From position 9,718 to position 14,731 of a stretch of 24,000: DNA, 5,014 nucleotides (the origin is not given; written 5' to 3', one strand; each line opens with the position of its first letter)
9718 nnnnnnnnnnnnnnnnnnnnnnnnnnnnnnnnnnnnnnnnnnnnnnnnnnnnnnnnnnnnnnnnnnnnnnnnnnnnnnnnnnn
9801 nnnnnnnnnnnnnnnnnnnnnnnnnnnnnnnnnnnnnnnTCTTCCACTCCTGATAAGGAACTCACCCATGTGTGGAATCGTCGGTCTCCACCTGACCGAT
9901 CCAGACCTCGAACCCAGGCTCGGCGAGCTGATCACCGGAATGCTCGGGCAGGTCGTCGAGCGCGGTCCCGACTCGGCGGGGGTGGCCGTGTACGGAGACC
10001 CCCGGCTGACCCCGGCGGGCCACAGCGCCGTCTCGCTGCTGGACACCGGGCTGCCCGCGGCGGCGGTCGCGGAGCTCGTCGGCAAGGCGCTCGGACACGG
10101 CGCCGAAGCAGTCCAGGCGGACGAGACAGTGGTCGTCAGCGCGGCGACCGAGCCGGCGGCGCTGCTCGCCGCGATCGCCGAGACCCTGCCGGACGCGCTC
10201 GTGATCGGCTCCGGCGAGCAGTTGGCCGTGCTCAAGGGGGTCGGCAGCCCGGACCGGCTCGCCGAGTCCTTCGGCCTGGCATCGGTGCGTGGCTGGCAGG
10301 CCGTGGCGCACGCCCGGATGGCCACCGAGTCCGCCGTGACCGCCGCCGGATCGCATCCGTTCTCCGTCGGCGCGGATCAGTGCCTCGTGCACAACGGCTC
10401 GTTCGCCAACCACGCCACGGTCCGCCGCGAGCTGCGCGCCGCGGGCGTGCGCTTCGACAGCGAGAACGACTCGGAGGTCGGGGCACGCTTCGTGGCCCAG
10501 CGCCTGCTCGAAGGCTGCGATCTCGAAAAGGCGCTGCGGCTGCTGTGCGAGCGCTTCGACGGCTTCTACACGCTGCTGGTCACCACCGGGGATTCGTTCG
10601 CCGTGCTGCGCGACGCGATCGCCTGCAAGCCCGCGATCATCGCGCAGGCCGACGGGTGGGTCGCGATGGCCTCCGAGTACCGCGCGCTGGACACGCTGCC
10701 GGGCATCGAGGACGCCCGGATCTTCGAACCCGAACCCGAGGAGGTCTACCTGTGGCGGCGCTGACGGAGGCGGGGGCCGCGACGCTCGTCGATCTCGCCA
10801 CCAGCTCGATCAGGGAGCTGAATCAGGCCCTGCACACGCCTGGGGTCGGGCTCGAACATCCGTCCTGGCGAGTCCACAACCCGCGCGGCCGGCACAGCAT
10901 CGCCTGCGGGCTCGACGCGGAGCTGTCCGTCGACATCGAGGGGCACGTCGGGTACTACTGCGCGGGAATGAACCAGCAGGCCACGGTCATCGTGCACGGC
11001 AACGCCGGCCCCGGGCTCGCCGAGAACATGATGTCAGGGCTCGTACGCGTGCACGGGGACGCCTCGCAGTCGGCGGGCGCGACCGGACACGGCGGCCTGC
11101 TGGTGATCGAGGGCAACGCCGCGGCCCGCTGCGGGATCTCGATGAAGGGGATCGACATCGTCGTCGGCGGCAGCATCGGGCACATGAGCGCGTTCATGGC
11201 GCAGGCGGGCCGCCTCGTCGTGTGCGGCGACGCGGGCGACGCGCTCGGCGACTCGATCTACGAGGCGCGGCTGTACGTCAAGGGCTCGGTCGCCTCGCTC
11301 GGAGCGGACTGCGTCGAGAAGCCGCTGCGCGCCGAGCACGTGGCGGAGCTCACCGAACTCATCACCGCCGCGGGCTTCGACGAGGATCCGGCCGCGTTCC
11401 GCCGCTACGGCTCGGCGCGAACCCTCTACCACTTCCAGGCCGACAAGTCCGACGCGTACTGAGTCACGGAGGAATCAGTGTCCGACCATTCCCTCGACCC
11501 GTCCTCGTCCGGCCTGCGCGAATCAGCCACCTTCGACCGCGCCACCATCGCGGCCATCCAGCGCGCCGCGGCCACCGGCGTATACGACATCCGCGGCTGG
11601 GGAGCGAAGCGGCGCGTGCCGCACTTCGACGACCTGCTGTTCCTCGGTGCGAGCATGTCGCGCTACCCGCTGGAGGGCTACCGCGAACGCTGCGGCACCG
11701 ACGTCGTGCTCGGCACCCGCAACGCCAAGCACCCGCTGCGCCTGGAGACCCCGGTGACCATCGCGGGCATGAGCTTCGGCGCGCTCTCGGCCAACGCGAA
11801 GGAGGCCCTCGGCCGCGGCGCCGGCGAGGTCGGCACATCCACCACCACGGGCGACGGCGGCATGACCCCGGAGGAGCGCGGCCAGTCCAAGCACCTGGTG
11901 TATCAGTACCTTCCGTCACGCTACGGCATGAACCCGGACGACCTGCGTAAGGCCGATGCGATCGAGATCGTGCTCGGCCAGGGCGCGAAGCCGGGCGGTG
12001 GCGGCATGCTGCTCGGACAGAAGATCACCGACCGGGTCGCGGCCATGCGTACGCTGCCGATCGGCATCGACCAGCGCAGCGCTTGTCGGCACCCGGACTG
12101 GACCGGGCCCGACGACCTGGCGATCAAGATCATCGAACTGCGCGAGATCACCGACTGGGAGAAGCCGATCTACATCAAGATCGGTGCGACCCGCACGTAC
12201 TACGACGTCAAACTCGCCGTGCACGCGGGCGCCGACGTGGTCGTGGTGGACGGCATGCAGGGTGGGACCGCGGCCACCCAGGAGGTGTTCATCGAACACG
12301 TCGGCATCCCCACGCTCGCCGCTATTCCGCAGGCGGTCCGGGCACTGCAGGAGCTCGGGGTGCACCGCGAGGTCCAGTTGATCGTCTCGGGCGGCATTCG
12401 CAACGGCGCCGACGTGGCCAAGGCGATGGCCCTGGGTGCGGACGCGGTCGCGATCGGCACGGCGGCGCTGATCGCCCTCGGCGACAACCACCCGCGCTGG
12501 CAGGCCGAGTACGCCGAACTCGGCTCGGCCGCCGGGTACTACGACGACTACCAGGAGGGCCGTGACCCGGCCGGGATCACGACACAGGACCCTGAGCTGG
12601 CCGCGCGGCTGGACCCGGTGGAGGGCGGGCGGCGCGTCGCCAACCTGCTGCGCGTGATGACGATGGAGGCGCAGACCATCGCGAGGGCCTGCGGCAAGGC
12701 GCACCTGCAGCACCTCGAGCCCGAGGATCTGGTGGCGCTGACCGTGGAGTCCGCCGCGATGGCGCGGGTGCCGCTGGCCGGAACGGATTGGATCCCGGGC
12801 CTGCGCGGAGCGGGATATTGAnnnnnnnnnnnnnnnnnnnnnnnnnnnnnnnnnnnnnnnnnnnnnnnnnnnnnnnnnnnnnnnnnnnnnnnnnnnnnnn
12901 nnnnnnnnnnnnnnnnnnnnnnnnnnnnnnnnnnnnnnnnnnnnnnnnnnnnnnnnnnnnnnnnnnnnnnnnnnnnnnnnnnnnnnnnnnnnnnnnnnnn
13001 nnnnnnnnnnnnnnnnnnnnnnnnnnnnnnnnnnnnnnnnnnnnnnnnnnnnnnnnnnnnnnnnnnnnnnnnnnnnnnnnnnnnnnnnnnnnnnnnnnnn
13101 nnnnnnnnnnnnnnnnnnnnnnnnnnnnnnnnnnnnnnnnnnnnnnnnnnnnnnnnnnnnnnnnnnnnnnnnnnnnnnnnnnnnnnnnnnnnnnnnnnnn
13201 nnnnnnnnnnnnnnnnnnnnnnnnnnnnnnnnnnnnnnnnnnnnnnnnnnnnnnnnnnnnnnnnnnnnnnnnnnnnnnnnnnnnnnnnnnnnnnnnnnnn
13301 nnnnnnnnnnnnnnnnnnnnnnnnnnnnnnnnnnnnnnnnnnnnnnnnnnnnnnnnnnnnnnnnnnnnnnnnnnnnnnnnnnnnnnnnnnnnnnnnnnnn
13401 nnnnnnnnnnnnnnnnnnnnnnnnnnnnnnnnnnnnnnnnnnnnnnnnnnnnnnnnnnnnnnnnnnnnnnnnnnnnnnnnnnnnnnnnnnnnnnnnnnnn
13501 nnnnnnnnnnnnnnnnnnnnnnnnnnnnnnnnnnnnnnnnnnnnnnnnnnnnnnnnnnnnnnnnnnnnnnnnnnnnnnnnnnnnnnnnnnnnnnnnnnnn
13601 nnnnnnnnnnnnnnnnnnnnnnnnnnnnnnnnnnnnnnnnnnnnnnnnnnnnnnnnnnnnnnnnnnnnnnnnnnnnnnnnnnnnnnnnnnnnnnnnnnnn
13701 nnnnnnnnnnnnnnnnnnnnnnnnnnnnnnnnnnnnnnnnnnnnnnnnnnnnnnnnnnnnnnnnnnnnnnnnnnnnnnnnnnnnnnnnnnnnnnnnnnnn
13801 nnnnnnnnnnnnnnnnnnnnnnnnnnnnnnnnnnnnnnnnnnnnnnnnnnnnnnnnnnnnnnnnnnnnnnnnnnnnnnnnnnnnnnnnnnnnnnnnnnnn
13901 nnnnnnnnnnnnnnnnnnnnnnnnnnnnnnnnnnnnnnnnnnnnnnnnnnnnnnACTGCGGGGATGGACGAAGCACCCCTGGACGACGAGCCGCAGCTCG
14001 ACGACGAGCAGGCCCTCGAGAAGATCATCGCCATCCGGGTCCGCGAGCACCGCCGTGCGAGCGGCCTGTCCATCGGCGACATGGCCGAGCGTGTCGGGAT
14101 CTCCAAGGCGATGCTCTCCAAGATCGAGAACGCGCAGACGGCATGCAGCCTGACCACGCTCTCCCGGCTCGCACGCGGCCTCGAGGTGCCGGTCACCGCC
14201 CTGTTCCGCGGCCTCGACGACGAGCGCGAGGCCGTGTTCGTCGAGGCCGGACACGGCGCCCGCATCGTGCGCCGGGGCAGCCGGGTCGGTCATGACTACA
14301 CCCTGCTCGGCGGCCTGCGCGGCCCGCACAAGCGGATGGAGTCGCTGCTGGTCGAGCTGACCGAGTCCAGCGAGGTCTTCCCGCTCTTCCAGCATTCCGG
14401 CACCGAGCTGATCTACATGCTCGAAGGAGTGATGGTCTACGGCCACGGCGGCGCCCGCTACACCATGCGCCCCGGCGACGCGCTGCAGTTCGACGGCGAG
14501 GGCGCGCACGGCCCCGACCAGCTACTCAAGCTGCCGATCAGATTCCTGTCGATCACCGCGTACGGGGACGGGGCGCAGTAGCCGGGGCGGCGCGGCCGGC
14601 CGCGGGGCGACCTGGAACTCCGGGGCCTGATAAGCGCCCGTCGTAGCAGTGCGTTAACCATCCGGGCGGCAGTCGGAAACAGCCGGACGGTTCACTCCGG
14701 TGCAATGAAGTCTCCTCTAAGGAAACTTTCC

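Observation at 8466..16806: Compact glutamate-cycling amine-catabolic operon: GS-like ligase + GlxBCD-type synthase + single-subunit oxidase + PuuR-like regulator + APC permease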

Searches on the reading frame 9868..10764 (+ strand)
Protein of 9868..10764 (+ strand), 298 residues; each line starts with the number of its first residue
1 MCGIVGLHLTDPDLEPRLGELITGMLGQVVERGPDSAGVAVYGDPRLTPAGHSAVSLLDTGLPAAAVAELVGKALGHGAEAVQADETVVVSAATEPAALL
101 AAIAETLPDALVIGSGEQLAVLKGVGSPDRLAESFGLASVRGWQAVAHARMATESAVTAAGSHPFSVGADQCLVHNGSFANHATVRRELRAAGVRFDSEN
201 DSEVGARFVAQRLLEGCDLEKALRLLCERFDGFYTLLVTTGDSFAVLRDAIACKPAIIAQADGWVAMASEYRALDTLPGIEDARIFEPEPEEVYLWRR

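Call 4: search_protein_families(library=pfam, proteins=[window:9868-10764:+])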
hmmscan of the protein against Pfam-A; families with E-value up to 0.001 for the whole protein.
window:9868-10764:+ (298 aa): 2 families
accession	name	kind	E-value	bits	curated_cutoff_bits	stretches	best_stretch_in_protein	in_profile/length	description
PF13522.11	GATase_6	-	3.2e-16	60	27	1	139-270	7-130/130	Glutamine amidotransferase domain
PF13537.11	GATase_7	-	1.3e-13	51.5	25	1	148-275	1-122/123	Glutamine amidotransferase domain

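Call 5: search_protein_families(library=ncbifam, proteins=[window:9868-10764:+])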
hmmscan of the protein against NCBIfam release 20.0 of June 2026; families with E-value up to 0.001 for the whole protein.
window:9868-10764:+ (298 aa): 7 families
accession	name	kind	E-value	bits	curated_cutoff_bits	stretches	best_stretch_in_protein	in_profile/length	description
NF001484.0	PRK00331.1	subfamily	2.4e-26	92.3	381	1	115-274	38-198/601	isomerizing glutamine--fructose-6-phosphate transaminase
TIGR01135.1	glmS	equivalog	5.3e-26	91.3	418.05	1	116-274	38-197/607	glutamine--fructose-6-phosphate transaminase (isomerizing)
TIGR01134.1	purF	equivalog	6.7e-18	65.3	350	1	133-277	55-201/432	amidophosphoribosyltransferase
TIGR01536.1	asn_synth_AEB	equivalog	1.6e-15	57.1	267.1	1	145-281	47-173/517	asparagine synthase (glutamine-hydrolyzing)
TIGR03104.1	trio_amidotrans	equivalog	1.1e-10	40.4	570.1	1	146-281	45-172/589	N-acetylglutaminylglutamine amidotransferase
TIGR03108.1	eps_aminotran_1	hypoth_equivalog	8.8e-09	34.6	816.9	1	159-281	57-173/628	XrtA/PEP-CTERM system amidotransferase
NF006949.0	PRK09431.1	equivalog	3e-08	32.7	499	1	145-275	45-166/554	asparagine synthase B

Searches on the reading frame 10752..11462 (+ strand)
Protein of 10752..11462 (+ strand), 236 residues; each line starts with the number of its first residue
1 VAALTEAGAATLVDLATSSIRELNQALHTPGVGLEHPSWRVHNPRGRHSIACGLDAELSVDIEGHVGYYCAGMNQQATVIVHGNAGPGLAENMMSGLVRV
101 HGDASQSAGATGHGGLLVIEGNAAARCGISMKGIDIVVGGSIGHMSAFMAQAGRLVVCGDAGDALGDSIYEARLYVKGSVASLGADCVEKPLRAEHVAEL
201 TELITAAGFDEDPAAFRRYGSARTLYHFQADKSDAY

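Call 4: search_protein_families(library=pfam, proteins=[window:10752-11462:+])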
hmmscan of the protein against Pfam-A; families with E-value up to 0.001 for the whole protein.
window:10752-11462:+ (236 aa): 1 family
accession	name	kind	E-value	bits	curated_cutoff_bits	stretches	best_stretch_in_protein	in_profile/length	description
PF01493.24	GXGXG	-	3.2e-10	40.3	32.5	1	20-197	3-183/190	GXGXG motif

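Call 5: search_protein_families(library=ncbifam, proteins=[window:10752-11462:+])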
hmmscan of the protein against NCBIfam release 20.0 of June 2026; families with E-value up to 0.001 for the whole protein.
window:10752-11462:+ (236 aa): 2 families
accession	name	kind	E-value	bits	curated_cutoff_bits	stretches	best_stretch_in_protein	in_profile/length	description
TIGR03122.1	one_C_dehyd_C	equivalog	5.2e-16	58.7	130.65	1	59-186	82-216/260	formylmethanofuran dehydrogenase subunit C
NF042910.1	FMH_DH_FwdC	exception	8.5e-11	41.4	340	1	72-144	142-213/271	tungsten-dependent formylmethanofuran dehydrogenase subunit FwdC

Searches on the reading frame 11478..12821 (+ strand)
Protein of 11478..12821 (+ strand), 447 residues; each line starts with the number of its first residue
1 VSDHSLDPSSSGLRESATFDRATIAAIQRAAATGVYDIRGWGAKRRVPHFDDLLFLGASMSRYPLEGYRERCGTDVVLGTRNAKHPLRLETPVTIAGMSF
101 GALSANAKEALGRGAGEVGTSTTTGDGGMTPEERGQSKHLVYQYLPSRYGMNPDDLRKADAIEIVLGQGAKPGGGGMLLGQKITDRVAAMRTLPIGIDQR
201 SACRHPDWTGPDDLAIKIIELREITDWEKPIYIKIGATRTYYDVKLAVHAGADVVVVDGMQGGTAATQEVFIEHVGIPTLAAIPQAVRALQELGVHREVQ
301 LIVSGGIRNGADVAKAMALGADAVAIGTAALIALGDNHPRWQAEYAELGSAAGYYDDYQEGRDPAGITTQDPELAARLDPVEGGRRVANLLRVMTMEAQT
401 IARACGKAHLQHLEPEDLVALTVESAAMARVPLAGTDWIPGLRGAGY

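Call 4: search_protein_families(library=pfam, proteins=[window:11478-12821:+])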
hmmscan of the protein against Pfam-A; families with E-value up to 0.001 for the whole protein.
window:11478-12821:+ (447 aa): 7 families
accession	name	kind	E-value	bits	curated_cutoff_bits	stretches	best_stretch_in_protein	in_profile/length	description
PF01645.23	Glu_synthase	-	1.7e-90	304.3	20.4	2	77-335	53-312/369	Conserved region in glutamate synthase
PF01070.24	FMN_dh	-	3e-15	56.5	24.9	1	225-335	214-310/350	FMN-dependent dehydrogenase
PF03060.21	NMO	-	2.5e-11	44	28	1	231-333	136-228/331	Nitronate monooxygenase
PF00478.31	IMPDH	-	1e-10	41.6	25.6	1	229-328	144-237/345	IMP dehydrogenase / GMP reductase domain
PF00977.27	His_biosynth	-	0.00011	22.2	23.6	1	291-331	66-106/228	Histidine biosynthesis protein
PF01180.27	DHO_dh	-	0.00049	19.8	27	1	284-330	224-272/291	Dihydroorotate dehydrogenase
PF05690.20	ThiG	-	0.00063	19.6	23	0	289-330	166-207/247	Thiazole biosynthesis protein ThiG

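Call 5: search_protein_families(library=ncbifam, proteins=[window:11478-12821:+])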
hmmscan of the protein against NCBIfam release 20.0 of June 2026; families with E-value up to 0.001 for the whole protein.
window:11478-12821:+ (447 aa): 23 families
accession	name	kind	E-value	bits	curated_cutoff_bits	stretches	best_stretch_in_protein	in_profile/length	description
NF008730.0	PRK11750.1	equivalog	1.2e-37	128.9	1047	1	95-337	863-1106/1490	glutamate synthase large subunit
TIGR01302.1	IMP_dehydrog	equivalog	4.8e-11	42.2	481.5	1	221-328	256-357/450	IMP dehydrogenase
TIGR03966.1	actino_HemFlav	equivalog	4.1e-10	38.9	470.85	1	227-336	246-340/385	pre-mycofactocin synthase MftD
TIGR01304.1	IMP_DH_rel_2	equivalog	2.7e-09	36.8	342.1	1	230-329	185-285/365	GuaB3 family IMP dehydrogenase-related protein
TIGR02151.1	IPP_isom_2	equivalog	3.6e-09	36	281.3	1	250-336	215-297/338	type 2 isopentenyl-diphosphate Delta-isomerase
NF008398.0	PRK11197.1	subfamily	1.3e-08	34.1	376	1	226-336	243-338/381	L-lactate dehydrogenase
NF033901.1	L_lactate_LldD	exception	9.9e-08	31.4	550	1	226-335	242-337/377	FMN-dependent L-lactate dehydrogenase LldD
NF005311.0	PRK06843.1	equivalog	4.7e-07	29.1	779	1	247-328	211-286/404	inosine 5-monophosphate dehydrogenase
NF005574.0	PRK07259.1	equivalog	6.7e-07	28.5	269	1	228-332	160-271/304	dihydroorotate dehydrogenase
NF005869.0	PRK07807.1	equivalog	1.6e-06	27.5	549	1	221-328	259-360/479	GuaB1 family IMP dehydrogenase-related protein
TIGR02708.1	L_lactate_ox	equivalog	2.9e-06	26.5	645.5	1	265-334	248-319/367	L-lactate oxidase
TIGR03151.1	enACPred_II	equivalog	4.2e-06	26.3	453.1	1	249-334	127-197/307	enoyl-[acyl-carrier-protein] reductase FabK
TIGR01303.1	IMP_DH_rel_1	equivalog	7.2e-06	25.2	562.75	1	221-328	257-358/475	GuaB1 family IMP dehydrogenase-related protein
NF052358.1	GMPRedGuaB1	equivalog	2.7e-05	23.5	675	1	222-328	260-360/479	GMP reductase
NF003302.0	PRK04302.1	subfamily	2.9e-05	23.9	132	1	284-332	157-207/223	triose-phosphate isomerase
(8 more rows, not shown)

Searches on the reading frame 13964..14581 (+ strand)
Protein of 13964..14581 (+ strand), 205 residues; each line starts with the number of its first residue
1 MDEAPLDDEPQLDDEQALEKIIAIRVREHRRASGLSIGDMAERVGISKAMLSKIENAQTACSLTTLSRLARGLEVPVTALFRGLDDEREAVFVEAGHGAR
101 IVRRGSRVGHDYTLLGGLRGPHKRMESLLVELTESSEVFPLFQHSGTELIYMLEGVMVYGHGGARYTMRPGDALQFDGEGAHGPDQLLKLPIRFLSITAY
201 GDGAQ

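Call 4: search_protein_families(library=pfam, proteins=[window:13964-14581:+])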
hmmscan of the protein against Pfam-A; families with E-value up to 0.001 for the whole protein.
window:13964-14581:+ (205 aa): 6 families
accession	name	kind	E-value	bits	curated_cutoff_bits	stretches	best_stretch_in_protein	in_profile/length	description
PF13560.12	HTH_31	-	1.2e-12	48.4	27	1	23-77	3-58/64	Helix-turn-helix domain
PF01381.28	HTH_3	-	1.2e-11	44.8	23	1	26-78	1-53/55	Helix-turn-helix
PF07883.17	Cupin_2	-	2.8e-09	37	27.2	1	131-197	4-69/70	Cupin domain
PF12844.13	HTH_19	-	1.3e-05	25.4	30.2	1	24-83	2-61/64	Helix-turn-helix domain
PF13443.12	HTH_26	-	4.9e-05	23.9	22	1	31-76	7-53/63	Cro/C1-type HTH DNA-binding domain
PF13413.12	HTH_25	-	0.00017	21.8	24.6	1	27-58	3-34/62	Helix-turn-helix domain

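Call 5: search_protein_families(library=ncbifam, proteins=[window:13964-14581:+])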
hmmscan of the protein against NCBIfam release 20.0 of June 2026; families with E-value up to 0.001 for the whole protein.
window:13964-14581:+ (205 aa): 12 families
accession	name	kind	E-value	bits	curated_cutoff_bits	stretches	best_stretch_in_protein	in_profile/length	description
NF007408.0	PRK09943.1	equivalog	1.2e-08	34.7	211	1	24-182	10-164/185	HTH-type transcriptional regulator PuuR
NF006015.0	PRK08154.1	subfamily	1.6e-07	30.8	204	1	13-85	22-94/314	anaerobic benzoate catabolism transcriptional regulator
NF046032.1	TransRegSlrRBacil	equivalog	3.3e-06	27.2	250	1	26-81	6-62/149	HTH-type transcriptional regulator SlrR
TIGR03070.1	couple_hipB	subfamily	3.3e-06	27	71.65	1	21-71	2-52/58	type II toxin-antitoxin system Y4mF family antitoxin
NF041951.1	phage_RstR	subfamily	5.6e-06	26.6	80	1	25-82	6-63/108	RstR family transcriptional repressor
NF010465.0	PRK13890.1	equivalog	6.8e-06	26.2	96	1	34-97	18-81/121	conjugal transfer protein TrbA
TIGR00270.2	TIGR00270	equivalog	5.2e-05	23.1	110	1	23-77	77-131/159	multiprotein bridging factor aMBF1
NF007271.0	PRK09726.1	equivalog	5.9e-05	23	79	1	30-78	21-69/88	type II toxin-antitoxin system antitoxin HipB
TIGR02612.1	mob_myst_A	hypoth_equivalog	7.9e-05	22.6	122.6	1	25-73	29-79/150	mobile mystery protein A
NF003162.0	PRK04140.1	equivalog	9.2e-05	21.6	263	1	25-79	130-184/317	transcriptional regulator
NF007257.0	PRK09706.1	subfamily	0.00052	19.8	101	1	19-88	3-72/135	transcriptional repressor DicA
NF047948.1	male_kill_WMK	equivalog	0.00061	19.3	300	1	22-90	6-74/300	WO male-killing family protein Wmk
